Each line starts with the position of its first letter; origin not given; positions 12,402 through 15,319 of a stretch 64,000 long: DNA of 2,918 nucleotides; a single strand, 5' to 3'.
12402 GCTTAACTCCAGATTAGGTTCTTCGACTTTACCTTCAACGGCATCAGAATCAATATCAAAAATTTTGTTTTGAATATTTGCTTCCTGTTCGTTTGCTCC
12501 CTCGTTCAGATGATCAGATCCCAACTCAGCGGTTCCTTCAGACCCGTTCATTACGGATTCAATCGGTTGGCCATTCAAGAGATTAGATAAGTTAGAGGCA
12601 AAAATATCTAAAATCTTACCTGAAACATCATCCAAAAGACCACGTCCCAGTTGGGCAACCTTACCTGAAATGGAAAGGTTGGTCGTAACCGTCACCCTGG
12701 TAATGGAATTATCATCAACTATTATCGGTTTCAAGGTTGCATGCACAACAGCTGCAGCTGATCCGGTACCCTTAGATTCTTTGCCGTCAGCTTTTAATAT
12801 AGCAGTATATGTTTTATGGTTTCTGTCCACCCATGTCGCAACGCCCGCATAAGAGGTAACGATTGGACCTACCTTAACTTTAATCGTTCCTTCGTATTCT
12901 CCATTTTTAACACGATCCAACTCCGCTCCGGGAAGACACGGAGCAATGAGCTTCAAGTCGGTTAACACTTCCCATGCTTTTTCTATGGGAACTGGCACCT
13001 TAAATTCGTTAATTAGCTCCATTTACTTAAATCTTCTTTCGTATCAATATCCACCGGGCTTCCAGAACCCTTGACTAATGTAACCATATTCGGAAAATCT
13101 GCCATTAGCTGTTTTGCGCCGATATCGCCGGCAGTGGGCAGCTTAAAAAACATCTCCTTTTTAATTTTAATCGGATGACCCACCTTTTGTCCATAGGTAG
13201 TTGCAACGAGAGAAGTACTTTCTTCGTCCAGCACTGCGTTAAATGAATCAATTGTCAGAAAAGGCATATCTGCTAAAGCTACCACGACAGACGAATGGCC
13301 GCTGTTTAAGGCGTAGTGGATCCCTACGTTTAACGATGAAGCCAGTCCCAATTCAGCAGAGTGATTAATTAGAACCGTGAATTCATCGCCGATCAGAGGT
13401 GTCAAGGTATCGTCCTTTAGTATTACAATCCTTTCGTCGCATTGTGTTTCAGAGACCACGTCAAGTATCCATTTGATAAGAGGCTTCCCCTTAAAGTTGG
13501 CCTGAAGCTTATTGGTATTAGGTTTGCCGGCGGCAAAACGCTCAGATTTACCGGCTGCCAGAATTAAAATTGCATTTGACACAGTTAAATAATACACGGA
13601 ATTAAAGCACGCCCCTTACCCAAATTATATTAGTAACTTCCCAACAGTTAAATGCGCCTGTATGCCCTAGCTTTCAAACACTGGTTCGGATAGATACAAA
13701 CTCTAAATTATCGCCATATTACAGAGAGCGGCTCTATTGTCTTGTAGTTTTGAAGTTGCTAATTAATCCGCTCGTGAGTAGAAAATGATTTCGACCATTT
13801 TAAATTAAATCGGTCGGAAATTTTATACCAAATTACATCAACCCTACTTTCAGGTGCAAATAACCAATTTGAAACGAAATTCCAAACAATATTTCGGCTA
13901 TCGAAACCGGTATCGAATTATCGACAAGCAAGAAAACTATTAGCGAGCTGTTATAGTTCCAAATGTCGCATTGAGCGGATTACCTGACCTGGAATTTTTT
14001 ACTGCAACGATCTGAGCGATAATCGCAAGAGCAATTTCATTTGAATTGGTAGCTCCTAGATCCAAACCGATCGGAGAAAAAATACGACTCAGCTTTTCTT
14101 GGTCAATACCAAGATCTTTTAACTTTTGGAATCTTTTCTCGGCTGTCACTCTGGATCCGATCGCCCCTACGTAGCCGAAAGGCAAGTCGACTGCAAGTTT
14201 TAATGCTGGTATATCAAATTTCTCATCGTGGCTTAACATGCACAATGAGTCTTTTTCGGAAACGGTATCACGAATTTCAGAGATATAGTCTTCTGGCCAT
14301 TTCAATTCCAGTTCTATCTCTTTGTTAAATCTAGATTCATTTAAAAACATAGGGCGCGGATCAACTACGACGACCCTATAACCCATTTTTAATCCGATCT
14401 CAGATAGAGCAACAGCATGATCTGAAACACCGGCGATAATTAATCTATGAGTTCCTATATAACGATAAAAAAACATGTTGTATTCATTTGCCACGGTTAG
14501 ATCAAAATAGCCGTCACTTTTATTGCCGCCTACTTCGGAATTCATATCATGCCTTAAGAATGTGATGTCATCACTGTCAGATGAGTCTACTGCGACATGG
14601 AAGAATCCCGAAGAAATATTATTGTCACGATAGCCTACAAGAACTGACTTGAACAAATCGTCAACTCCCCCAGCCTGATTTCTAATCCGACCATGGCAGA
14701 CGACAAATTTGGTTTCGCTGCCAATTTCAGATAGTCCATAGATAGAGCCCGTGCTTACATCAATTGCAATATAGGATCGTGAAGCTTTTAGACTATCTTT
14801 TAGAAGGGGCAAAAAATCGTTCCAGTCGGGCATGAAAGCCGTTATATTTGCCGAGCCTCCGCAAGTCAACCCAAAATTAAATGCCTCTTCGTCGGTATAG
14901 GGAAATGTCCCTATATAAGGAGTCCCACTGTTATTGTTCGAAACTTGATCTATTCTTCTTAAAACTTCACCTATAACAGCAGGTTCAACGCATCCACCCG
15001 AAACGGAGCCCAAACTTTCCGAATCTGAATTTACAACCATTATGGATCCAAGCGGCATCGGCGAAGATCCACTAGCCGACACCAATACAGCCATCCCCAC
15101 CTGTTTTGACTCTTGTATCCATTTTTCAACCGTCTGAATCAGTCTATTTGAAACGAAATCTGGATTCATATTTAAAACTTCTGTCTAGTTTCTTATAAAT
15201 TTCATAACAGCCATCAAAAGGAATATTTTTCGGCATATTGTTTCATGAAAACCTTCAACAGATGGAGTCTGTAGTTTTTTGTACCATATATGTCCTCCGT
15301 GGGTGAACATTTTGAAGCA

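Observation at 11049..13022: CoxG-like SRPBCC domain tethered to the membrane through ~480 aa of acidic disordered sequence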

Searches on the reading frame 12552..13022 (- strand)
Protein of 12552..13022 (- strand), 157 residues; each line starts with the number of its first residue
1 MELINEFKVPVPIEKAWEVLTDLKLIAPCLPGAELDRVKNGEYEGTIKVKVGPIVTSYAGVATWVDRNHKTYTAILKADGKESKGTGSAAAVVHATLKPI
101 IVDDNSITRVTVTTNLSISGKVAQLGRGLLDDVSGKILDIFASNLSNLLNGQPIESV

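Call 15: find_homologous_proteins(query=window:12552-13022:-, max_evalue=1e-10)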
Query seq(157 aa) (157 aa): 320 proteins with E <= 1e-10 among 378 candidates; the best 120 are listed.
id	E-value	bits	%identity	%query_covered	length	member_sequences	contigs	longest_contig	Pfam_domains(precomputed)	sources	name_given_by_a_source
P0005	3.2e-43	166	57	94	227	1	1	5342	PF06240.20,PF10604.16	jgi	jgi:uncharacterized protein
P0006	6.8e-43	164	57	92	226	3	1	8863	PF06240.20,PF10604.16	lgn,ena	-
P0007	7.3e-43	164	54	96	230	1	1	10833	PF06240.20,PF10604.16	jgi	jgi:carbon monoxide dehydrogenase subunit G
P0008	1.6e-42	163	52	96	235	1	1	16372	PF06240.20,PF10604.16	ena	-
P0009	1.9e-42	163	54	96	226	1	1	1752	PF06240.20,PF10604.16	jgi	jgi:carbon monoxide dehydrogenase subunit G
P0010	2.1e-42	163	54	94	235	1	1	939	PF06240.20,PF10604.16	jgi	jgi:carbon monoxide dehydrogenase subunit G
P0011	3.1e-42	162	50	98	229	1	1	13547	PF06240.20,PF10604.16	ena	-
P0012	3.1e-42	162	52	97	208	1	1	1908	PF06240.20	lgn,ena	-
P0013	4.3e-42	162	54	94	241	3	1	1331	PF06240.20,PF10604.16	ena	-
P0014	6.6e-42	161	54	95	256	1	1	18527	PF06240.20,PF10604.16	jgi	jgi:hypothetical protein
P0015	1.6e-41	160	52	97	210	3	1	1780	PF06240.20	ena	-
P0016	2.2e-41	160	52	99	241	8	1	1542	PF06240.20,PF10604.16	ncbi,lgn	-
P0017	3.2e-41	159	53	96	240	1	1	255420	PF06240.20,PF10604.16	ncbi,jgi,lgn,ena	-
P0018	3.3e-41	159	53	96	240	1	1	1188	PF06240.20,PF10604.16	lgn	-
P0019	4.9e-41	158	51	96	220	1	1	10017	PF06240.20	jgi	jgi:carbon monoxide dehydrogenase subunit G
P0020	5.2e-41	158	51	96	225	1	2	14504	PF06240.20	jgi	jgi:carbon monoxide dehydrogenase subunit G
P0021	6.0e-41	158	52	95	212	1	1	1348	PF06240.20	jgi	jgi:carbon monoxide dehydrogenase subunit G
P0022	7.7e-41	158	52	95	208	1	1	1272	PF06240.20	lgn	-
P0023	7.7e-41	158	54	95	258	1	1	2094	PF06240.20,PF10604.16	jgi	jgi:hypothetical protein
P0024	1.0e-40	157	52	99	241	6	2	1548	PF06240.20,PF10604.16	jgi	jgi:hypothetical protein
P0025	1.1e-40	157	51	95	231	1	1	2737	PF06240.20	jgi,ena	-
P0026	1.1e-40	157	53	96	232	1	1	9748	PF06240.20,PF10604.16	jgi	jgi:carbon monoxide dehydrogenase subunit G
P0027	1.9e-40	157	52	97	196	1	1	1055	PF06240.20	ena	-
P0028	2.3e-40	156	53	96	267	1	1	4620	PF06240.20,PF10604.16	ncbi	-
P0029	2.8e-40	156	50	92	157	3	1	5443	PF06240.20,PF10604.16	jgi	jgi:carbon monoxide dehydrogenase subunit G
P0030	3.1e-40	156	53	98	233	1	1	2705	PF06240.20,PF10604.16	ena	-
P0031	3.1e-40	156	54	97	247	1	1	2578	PF06240.20,PF10604.16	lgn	-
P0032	3.7e-40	156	50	95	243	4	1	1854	PF06240.20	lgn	-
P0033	4.2e-40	155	51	97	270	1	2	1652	PF06240.20,PF10604.16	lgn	-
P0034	5.1e-40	155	48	96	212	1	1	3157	PF06240.20,PF10604.16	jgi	jgi:hypothetical protein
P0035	6.1e-40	155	52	97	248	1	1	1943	PF06240.20,PF10604.16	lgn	-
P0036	6.3e-40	155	50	94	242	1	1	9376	PF06240.20,PF10604.16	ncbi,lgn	-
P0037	6.7e-40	155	50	97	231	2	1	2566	PF06240.20,PF10604.16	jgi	-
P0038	7.0e-40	155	52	92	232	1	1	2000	PF06240.20,PF10604.16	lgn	-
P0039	7.3e-40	155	52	96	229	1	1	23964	PF06240.20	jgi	jgi:carbon monoxide dehydrogenase subunit G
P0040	8.3e-40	154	53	95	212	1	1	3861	PF08327.18,PF06240.20,PF10604.16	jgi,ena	-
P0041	8.9e-40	154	50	96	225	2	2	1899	PF06240.20,PF10604.16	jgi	jgi:carbon monoxide dehydrogenase subunit G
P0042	1.1e-39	154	54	97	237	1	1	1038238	PF06240.20,PF10604.16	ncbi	-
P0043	1.4e-39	154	51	100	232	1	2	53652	PF06240.20,PF10604.16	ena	-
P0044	1.6e-39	154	51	100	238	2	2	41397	PF06240.20,PF10604.16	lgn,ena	-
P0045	2.1e-39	153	51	92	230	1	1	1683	PF06240.20,PF10604.16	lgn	-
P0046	2.6e-39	153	50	96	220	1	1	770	PF06240.20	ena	-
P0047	2.8e-39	153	51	100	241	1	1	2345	PF06240.20,PF10604.16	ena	-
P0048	3.0e-39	153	51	99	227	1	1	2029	PF06240.20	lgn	-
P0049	3.8e-39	152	54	96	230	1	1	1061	PF06240.20,PF10604.16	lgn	-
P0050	3.9e-39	152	52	95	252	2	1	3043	PF06240.20,PF10604.16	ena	-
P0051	4.1e-39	152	51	94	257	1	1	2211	PF06240.20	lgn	-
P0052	4.7e-39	152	51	96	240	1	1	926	PF06240.20,PF10604.16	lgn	-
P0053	4.8e-39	152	51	94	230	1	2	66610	PF06240.20,PF10604.16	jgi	jgi:carbon monoxide dehydrogenase subunit G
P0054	4.9e-39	152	51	99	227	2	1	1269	PF06240.20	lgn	-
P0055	6.1e-39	152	52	95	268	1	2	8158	PF06240.20,PF10604.16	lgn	-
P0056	7.3e-39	151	51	92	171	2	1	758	PF06240.20,PF10604.16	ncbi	-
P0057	9.0e-39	151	52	95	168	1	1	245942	PF06240.20,PF10604.16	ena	-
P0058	1.0e-38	151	52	95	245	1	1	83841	PF06240.20,PF10604.16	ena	-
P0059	1.1e-38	151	53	95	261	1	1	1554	PF06240.20,PF10604.16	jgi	jgi:uncharacterized protein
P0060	1.2e-38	151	51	99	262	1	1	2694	PF06240.20,PF10604.16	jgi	jgi:uncharacterized protein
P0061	1.4e-38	151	52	99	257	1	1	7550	PF06240.20,PF10604.16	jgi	jgi:uncharacterized protein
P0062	1.6e-38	150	50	92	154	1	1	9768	PF06240.20,PF10604.16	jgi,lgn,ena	-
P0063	1.8e-38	150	52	92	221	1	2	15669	PF06240.20,PF10604.16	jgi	jgi:carbon monoxide dehydrogenase subunit G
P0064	1.9e-38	150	47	97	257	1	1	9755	PF06240.20,PF10604.16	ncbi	-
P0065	2.0e-38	150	52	95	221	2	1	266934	PF06240.20,PF10604.16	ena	-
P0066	2.0e-38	150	51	95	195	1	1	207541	PF06240.20,PF10604.16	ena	-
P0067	2.4e-38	150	51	96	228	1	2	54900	PF06240.20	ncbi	ncbi:MAG: SRPBCC family protein [Acidimicrobiales bacterium]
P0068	2.5e-38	150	53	94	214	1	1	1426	PF08327.18,PF06240.20,PF10604.16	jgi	jgi:carbon monoxide dehydrogenase subunit G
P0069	2.8e-38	150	50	96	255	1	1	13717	PF06240.20,PF10604.16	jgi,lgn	jgi:hypothetical protein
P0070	2.8e-38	149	49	99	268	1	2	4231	PF06240.20,PF10604.16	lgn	-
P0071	2.9e-38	149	49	92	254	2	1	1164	PF06240.20,PF10604.16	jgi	jgi:uncharacterized protein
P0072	3.2e-38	149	49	97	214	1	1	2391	PF06240.20,PF10604.16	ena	-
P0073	3.8e-38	149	53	92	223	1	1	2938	PF06240.20,PF10604.16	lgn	-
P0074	4.2e-38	149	51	96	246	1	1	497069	PF06240.20,PF10604.16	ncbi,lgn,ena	-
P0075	4.4e-38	149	52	92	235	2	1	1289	PF06240.20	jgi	-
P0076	4.6e-38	149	52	92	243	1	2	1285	PF06240.20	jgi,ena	-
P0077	6.4e-38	148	50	97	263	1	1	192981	PF06240.20,PF10604.16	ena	-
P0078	7.5e-38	148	52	94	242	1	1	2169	PF06240.20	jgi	jgi:carbon monoxide dehydrogenase subunit G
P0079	8.7e-38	148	49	96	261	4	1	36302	PF06240.20,PF10604.16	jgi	jgi:uncharacterized protein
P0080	8.7e-38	148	50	97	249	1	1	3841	PF06240.20,PF10604.16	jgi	jgi:uncharacterized protein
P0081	9.9e-38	148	52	95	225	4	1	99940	PF06240.20,PF10604.16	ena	-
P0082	1.1e-37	148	48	92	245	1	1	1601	PF06240.20,PF10604.16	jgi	jgi:uncharacterized protein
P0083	1.2e-37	147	52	94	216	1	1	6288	PF08327.18,PF06240.20,PF10604.16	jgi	jgi:carbon monoxide dehydrogenase subunit G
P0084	1.2e-37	147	51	97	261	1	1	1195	PF06240.20,PF10604.16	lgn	-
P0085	1.2e-37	147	50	97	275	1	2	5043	PF06240.20,PF10604.16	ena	-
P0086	1.5e-37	147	52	96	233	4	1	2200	PF06240.20,PF10604.16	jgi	-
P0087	1.6e-37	147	50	94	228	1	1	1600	PF06240.20,PF10604.16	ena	-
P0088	2.1e-37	147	52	94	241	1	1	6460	PF06240.20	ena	-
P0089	2.2e-37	147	47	96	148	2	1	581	PF06240.20,PF10604.16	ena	-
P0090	3.2e-37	146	52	97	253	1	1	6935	PF06240.20,PF10604.16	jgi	jgi:carbon monoxide dehydrogenase subunit G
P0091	3.3e-37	146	50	92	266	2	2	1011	PF06240.20,PF10604.16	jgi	-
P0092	3.5e-37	146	47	97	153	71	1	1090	PF06240.20,PF10604.16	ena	-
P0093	5.0e-37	145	47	94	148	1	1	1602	PF06240.20,PF10604.16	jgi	jgi:uncharacterized protein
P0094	7.0e-37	145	45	99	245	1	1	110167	PF06240.20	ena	-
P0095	7.7e-37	145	51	94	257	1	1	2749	PF06240.20,PF10604.16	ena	-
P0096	8.8e-37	145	49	99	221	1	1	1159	PF06240.20,PF10604.16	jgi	jgi:uncharacterized protein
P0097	1.1e-36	144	49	95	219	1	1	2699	PF06240.20,PF10604.16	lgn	-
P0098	1.2e-36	144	48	96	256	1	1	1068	PF06240.20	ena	-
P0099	1.3e-36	144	51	97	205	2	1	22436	PF06240.20,PF10604.16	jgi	jgi:uncharacterized protein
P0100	1.6e-36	144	47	96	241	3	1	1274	PF06240.20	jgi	-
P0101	1.6e-36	144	49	96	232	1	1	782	PF06240.20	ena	-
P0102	1.7e-36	144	48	97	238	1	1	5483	PF06240.20,PF10604.16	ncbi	-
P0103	1.7e-36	144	50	98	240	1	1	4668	PF06240.20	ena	-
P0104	1.9e-36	144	50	98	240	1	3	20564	PF06240.20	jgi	jgi:uncharacterized protein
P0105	2.0e-36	143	50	98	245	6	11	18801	PF06240.20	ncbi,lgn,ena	-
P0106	2.2e-36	143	50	97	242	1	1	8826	PF06240.20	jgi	jgi:uncharacterized protein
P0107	2.2e-36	143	50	97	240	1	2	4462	PF06240.20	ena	-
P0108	2.3e-36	143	50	98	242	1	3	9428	PF06240.20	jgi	jgi:uncharacterized protein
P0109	2.3e-36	143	50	98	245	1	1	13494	PF06240.20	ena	-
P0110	2.3e-36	143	50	98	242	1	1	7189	PF06240.20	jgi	jgi:uncharacterized protein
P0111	2.5e-36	143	49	95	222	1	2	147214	PF06240.20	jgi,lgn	-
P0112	2.5e-36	143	50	98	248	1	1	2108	PF06240.20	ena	-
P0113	2.5e-36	143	50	98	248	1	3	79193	PF06240.20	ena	-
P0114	2.5e-36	143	50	98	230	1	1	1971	PF06240.20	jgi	jgi:uncharacterized protein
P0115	2.6e-36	143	50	94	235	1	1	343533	PF06240.20,PF10604.16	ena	-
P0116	2.6e-36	143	47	92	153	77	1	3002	PF06240.20,PF10604.16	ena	-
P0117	2.6e-36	143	47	97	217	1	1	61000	PF06240.20,PF10604.16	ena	-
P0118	2.6e-36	143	49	98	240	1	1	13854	PF06240.20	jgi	jgi:uncharacterized protein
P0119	2.8e-36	143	50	98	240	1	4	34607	PF06240.20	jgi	jgi:uncharacterized protein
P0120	2.8e-36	143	50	97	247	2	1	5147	PF06240.20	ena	-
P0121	2.9e-36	143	50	98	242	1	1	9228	PF06240.20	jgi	jgi:uncharacterized protein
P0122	3.0e-36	143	50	98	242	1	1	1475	PF06240.20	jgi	jgi:uncharacterized protein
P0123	3.0e-36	143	49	94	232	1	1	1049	PF06240.20,PF10604.16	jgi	jgi:carbon monoxide dehydrogenase subunit G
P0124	3.1e-36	143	50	97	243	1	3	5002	PF06240.20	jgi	jgi:uncharacterized protein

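Call 24: search_solved_structures(query=window:12552-13022:-, max_evalue=0.01, show_alignments=2)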
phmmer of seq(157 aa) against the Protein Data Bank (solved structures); distinct sequences matched with E-value up to 0.01: 3.
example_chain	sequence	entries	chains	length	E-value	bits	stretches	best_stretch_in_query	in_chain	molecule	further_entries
8uds_D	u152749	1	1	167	1.2e-33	119.7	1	1-152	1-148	Carbon monoxide dehydrogenase subunit G (CoxG) family protein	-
2pcs_A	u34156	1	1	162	5.9e-06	29.9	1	12-142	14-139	Conserved protein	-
2ns9_A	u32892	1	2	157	0.00047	23.8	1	6-143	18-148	Hypothetical protein APE2225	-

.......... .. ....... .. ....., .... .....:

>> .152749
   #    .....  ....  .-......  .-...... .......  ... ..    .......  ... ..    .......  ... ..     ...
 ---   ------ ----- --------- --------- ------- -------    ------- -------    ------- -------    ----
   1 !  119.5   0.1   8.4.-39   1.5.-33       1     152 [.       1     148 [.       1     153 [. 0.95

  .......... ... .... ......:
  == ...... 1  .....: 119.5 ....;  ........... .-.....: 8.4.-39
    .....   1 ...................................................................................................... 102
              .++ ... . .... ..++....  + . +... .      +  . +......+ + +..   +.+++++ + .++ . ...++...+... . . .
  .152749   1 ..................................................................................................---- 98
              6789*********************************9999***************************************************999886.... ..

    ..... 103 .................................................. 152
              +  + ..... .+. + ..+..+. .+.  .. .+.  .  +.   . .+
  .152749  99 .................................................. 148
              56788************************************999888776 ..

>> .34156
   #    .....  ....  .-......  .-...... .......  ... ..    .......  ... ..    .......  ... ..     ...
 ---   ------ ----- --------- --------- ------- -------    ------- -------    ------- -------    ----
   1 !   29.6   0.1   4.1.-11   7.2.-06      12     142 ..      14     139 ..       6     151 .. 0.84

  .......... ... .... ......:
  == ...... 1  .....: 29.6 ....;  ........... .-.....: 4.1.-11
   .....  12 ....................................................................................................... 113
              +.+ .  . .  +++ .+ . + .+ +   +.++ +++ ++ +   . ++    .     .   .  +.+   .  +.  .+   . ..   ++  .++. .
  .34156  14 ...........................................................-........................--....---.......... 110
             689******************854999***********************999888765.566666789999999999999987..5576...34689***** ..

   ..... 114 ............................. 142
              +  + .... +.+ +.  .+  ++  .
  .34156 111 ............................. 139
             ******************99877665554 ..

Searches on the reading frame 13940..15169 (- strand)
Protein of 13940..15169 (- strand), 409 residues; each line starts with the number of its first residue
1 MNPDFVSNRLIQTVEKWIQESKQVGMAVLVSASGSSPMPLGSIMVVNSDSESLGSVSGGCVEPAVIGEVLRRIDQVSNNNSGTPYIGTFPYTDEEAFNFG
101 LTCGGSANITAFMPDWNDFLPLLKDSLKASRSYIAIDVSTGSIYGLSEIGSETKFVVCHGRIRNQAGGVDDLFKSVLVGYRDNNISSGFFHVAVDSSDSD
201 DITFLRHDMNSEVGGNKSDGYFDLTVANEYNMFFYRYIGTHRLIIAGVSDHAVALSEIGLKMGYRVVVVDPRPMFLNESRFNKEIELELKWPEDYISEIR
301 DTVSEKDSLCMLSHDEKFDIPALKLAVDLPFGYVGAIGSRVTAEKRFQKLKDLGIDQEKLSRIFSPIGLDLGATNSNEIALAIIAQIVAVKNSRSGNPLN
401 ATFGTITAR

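Call 3: search_protein_families(library=pfam, proteins=[window:13940-15169:-], max_evalue=0.01)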
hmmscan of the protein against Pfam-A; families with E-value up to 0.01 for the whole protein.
window:13940-15169:- (409 aa): 2 families
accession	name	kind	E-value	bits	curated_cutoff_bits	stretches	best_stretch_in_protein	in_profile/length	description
PF13478.12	XdhC_C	-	6.3e-32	111.2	29.7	1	243-387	1-125/125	XdhC Rossmann domain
PF02625.21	XdhC_CoxI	-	2e-14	53.7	24.3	1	17-74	1-58/68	XdhC and CoxI family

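Call 4: search_protein_families(library=ncbifam, proteins=[window:13940-15169:-], max_evalue=0.01)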
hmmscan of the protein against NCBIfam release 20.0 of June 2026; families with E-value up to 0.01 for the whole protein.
window:13940-15169:- (409 aa): 2 families
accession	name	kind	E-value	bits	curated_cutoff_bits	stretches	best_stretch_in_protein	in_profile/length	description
NF045664.1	XdhC_rel_AOR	equivalog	4.3e-39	134.8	350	2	211-392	165-345/346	XdhC family aldehyde oxidoreductase maturation factor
TIGR02964.1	xanthine_xdhC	equivalog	2.5e-13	50.2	161.6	1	241-387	101-245/246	xanthine dehydrogenase accessory protein XdhC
